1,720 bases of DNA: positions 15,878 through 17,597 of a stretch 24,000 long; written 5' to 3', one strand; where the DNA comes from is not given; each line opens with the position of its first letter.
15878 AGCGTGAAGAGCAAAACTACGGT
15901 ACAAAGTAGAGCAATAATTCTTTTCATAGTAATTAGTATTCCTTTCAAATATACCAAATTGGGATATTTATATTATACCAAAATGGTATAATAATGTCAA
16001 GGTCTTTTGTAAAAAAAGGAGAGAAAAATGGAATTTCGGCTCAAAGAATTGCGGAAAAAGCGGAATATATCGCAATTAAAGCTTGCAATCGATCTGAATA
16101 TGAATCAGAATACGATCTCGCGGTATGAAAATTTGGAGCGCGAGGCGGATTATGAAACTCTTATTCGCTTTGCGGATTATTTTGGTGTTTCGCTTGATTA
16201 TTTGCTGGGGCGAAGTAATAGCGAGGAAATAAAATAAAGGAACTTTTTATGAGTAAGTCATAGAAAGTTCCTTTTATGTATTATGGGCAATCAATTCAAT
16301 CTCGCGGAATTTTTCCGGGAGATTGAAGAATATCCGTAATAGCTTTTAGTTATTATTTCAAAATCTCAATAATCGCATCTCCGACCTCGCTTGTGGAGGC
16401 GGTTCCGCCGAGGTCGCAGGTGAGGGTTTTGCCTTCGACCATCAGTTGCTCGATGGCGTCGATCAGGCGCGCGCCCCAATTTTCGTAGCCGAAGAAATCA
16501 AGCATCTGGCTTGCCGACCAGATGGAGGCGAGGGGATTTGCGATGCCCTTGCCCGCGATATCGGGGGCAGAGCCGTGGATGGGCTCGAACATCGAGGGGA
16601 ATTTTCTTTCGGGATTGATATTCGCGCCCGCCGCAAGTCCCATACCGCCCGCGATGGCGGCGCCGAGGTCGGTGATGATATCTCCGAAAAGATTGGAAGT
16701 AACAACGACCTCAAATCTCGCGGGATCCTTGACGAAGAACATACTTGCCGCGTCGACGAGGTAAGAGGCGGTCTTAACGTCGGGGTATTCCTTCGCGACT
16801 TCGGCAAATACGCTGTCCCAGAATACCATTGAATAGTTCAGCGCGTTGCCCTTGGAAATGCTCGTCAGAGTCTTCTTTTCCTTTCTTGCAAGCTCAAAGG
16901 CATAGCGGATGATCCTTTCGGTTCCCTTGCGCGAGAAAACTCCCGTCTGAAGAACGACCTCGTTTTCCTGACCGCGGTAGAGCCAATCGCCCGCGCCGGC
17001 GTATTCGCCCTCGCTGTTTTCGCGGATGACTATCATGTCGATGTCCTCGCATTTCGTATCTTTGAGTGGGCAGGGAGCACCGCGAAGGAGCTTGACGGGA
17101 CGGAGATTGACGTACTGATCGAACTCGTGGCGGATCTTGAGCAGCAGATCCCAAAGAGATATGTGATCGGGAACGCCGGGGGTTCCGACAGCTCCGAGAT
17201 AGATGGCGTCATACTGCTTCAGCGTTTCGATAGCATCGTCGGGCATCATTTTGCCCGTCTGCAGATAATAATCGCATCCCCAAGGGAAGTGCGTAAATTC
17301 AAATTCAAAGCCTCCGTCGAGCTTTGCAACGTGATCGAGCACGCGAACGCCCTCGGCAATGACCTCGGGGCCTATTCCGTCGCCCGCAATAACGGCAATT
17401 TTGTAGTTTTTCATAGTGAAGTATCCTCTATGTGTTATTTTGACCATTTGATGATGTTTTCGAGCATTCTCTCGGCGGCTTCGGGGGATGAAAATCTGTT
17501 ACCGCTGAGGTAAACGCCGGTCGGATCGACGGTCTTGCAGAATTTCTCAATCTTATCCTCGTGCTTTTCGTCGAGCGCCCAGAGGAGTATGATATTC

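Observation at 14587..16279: AT-rich islet: XRE regulator divergent from an operon of two paralogous small lipoproteins and two paralogous zinc-ribbon membrane proteins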

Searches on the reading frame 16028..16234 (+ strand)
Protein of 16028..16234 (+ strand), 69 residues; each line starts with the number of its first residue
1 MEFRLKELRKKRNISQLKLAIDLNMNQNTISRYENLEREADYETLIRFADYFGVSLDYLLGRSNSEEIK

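Call 5: search_protein_families(library=pfam, proteins=[window:16028-16234:+], max_evalue=1)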
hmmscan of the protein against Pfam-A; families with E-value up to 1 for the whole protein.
seq(69 aa): 8 families
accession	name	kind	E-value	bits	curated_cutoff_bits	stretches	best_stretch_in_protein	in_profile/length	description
PF01381.28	HTH_3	-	2.8e-15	56.5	23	1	5-59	1-55/55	Helix-turn-helix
PF12844.13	HTH_19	-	2e-11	44.1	30.2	1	4-60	3-59/64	Helix-turn-helix domain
PF13560.12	HTH_31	-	7.7e-09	36.2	27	1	4-56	5-58/64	Helix-turn-helix domain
PF13443.12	HTH_26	-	1.9e-07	31.7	22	1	4-60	1-58/63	Cro/C1-type HTH DNA-binding domain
PF13412.12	HTH_24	-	0.035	14.1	21.9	1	5-33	9-37/48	Winged helix-turn-helix DNA-binding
PF07022.19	Phage_CI_repr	-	0.043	14.6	22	1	14-61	12-59/65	Bacteriophage CI repressor helix-turn-helix domain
PF22495.2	HTH_92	-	0.078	12.7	27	1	6-38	1-32/45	RsaL-like HTH domain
PF13413.12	HTH_25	-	0.11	12.8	24.6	1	4-35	1-32/62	Helix-turn-helix domain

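Call 7: search_protein_families(library=phrogs, proteins=[window:16028-16234:+], max_evalue=0.1)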
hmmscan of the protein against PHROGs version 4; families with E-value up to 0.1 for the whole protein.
seq(69 aa): 33 families (the best 25 are shown)
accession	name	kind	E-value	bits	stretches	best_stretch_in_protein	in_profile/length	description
phrog_8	-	transcription regulation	1e-25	91.9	1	4-68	80-144/346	transcriptional regulator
phrog_2967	-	transcription regulation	1.9e-13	51.5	1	4-67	14-77/225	transcriptional regulator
phrog_3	-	transcription regulation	3.4e-12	47.8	1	3-67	91-153/430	transcriptional repressor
phrog_4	-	transcription regulation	3.9e-12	46.8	1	4-66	140-198/400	transcriptional repressor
phrog_1373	-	transcription regulation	2.7e-09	38.2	1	5-64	68-127/166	transcriptional regulator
phrog_2439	-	transcription regulation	1.7e-08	34.8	1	4-63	11-70/367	transcriptional regulator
phrog_1994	-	DNA, RNA and nucleotide metabolism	1e-07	33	1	4-66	3-65/170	DNA binding protein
phrog_5823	-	transcription regulation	1e-07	32.5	1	4-66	10-73/404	transcriptional regulator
phrog_34939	-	unknown function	1.4e-07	32.5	1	3-65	12-75/280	-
phrog_2328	-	transcription regulation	2.5e-05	25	1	4-60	19-75/128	transcriptional repressor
phrog_7396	-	unknown function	3.4e-05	24.6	1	25-67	43-85/227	-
phrog_2104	-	unknown function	4.3e-05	24.7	1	4-39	43-78/103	-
phrog_1124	-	transcription regulation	8.6e-05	23.2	1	5-52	13-59/177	transcriptional regulator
phrog_29047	-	unknown function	0.00014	22.9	1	7-63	98-154/159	-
phrog_7241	-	transcription regulation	0.00018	22.5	1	5-60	66-121/122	transcriptional regulator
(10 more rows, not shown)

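Call 8: search_protein_families(library=padloc, proteins=[window:16028-16234:+], max_evalue=0.1)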
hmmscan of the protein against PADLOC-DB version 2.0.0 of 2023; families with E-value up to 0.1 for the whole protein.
seq(69 aa): 16 families
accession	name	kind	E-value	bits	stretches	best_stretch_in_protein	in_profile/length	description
PDLC02926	HTH_VI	-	4.7e-10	37.6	1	5-65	6-66/92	-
PDLC03951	RmrA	-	7e-08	29.8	1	4-66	12-74/400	-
PDLC03954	RmrA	-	1.5e-07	28.7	1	4-66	14-76/380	-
PDLC03949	RmrA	-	9.6e-07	26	1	4-63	6-65/363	-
PDLC04142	capH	-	1.2e-06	27.5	1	3-66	9-72/103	capH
PDLC03956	RmrA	-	1.6e-06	25.4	1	4-62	12-71/399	-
PDLC03952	RmrA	-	1.9e-06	25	1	4-62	26-84/395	-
PDLC03665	Control_protein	-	3.9e-06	25.1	1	4-63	12-72/77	control protein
PDLC03948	RmrA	-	5.1e-06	23.6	1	4-61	12-69/397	-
PDLC03945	RmrA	-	5.8e-06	23.7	1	4-66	6-68/394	-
PDLC03944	RmrA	-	5.8e-06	23.6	1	4-64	10-70/384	-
PDLC03946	RmrA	-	1.8e-05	21.6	1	4-61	6-63/357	-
PDLC03947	RmrA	-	0.0002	18.3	1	4-66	15-77/383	-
PDLC04775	PDC-M69A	-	0.01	14.3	1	8-65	15-72/113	-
PDLC03950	RmrA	-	0.016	12.2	1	4-63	6-65/369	-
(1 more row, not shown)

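Call 9: search_protein_families(library=ncbifam, proteins=[window:16028-16234:+], max_evalue=0.1)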
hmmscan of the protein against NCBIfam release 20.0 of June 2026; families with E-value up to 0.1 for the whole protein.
seq(69 aa): 13 families
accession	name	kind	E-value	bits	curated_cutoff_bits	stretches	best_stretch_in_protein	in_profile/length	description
NF041951.1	phage_RstR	subfamily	1.9e-14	53.8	80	1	4-67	6-69/108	RstR family transcriptional repressor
NF003162.0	PRK04140.1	equivalog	6.8e-07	28.6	263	1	5-56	131-182/317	transcriptional regulator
TIGR03830.1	CxxCG_CxxCG_HTH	subfamily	1.1e-05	25.2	61.8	1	5-47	70-114/127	type II TA system antitoxin MqsA family protein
TIGR03070.1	couple_hipB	subfamily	7.4e-05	22.6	71.65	1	5-56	7-58/58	type II toxin-antitoxin system Y4mF family antitoxin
NF038139.1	Reg_Aceta_RamB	equivalog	8.3e-05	21.4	700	1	4-59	6-61/465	acetate metabolism transcriptional regulator RamB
NF052239.1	antitox_spr1629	equivalog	9.5e-05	21.6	335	1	4-63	6-65/377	spr1629 family repressor/antitoxin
NF007271.0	PRK09726.1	equivalog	9.7e-05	22.3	79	1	4-56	16-68/88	type II toxin-antitoxin system antitoxin HipB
NF041575.1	antitoxPezA_Strep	equivalog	0.00013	21.9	290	1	5-61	6-62/158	type II toxin-antitoxin system antitoxin PezA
NF047948.1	male_kill_WMK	equivalog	0.00087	18.8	300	1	4-66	166-227/300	WO male-killing family protein Wmk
TIGR02607.1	antidote_HigA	equivalog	0.004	16.9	47.7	1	11-60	18-67/81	HigA family addiction module antitoxin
TIGR00270.2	TIGR00270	equivalog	0.0056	16.5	110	1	4-56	79-131/159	multiprotein bridging factor aMBF1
NF007257.0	PRK09706.1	subfamily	0.0097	15.7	101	1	4-60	9-65/135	transcriptional repressor DicA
NF058600.1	TransRegSco1979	equivalog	0.061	12.4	350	1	4-53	12-61/280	Sco1979 family transcriptional regulator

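Call 89: search_solved_structures(query=window:16028-16234:+, max_evalue=0.00001)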
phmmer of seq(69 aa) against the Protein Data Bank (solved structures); distinct sequences matched with E-value up to 0.00001: 2.
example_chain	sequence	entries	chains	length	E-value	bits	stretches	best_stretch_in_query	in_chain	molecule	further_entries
7t8i_A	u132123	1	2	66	1.1e-09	41.2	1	4-62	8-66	Phage element (ICEBs1)transcriptional regulator (Xre family)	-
3op9_A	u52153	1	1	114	2.5e-06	30.7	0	5-65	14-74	Pli0006 protein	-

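Call 100: find_related_loci(query=window:16028-16234:+, collection=viral_contigs, flank=4000)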
Query seq(69 aa) (69 aa) in viral_contigs; peptide patterns used: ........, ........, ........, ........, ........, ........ (x = any residue, [..] = any of these).
84 stretches matched a pattern; 67 encode a relative of the query (tblastn E <= 1e-3); 67 distinct loci.
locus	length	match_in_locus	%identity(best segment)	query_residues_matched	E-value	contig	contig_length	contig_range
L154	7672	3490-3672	57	4-64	7e-19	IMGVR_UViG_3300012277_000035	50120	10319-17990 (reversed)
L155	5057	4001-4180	55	4-63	3e-17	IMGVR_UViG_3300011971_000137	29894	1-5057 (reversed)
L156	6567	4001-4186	52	4-65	3e-16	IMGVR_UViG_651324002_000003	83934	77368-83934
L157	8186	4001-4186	50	4-65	4e-16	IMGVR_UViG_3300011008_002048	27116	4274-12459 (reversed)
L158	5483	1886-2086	45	1-67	5e-16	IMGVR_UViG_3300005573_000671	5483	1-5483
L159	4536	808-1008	45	1-67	5e-16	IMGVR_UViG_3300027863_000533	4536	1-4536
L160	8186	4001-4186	48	4-65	6e-16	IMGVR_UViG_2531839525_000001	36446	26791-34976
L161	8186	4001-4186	50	5-66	2e-15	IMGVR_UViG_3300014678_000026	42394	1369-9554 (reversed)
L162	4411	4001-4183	48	4-64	2e-15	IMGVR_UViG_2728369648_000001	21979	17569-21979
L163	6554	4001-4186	48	4-65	3e-15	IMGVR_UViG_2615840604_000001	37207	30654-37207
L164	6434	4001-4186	48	4-65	3e-15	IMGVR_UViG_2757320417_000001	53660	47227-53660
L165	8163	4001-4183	48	4-64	8e-15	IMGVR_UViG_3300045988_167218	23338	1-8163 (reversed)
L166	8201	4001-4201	49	4-68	8e-15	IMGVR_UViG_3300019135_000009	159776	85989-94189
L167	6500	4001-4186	52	4-64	8e-15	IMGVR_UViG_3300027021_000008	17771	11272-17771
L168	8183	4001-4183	46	4-64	8e-15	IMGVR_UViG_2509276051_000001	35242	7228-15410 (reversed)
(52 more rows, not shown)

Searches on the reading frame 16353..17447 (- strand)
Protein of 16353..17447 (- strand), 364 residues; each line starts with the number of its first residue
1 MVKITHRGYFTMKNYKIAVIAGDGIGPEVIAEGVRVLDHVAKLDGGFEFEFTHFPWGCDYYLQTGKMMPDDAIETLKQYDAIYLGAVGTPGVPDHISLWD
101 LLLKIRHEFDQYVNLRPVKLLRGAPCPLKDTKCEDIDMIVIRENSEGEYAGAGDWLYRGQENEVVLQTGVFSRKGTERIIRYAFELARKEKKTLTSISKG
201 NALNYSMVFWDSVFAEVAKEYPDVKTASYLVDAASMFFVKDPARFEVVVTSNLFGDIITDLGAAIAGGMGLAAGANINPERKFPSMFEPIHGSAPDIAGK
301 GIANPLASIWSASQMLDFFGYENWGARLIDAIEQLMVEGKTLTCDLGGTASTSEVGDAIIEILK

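Call 49: search_protein_families(library=pfam, proteins=[window:16353-17447:-], max_evalue=0.00001)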
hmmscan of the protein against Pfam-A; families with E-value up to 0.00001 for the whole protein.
window:16353-17447:- (364 aa): 1 family
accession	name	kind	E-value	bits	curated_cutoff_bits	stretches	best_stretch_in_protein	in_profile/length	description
PF00180.25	Iso_dh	-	1.3e-97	327.7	27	1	16-359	1-348/348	Isocitrate/isopropylmalate dehydrogenase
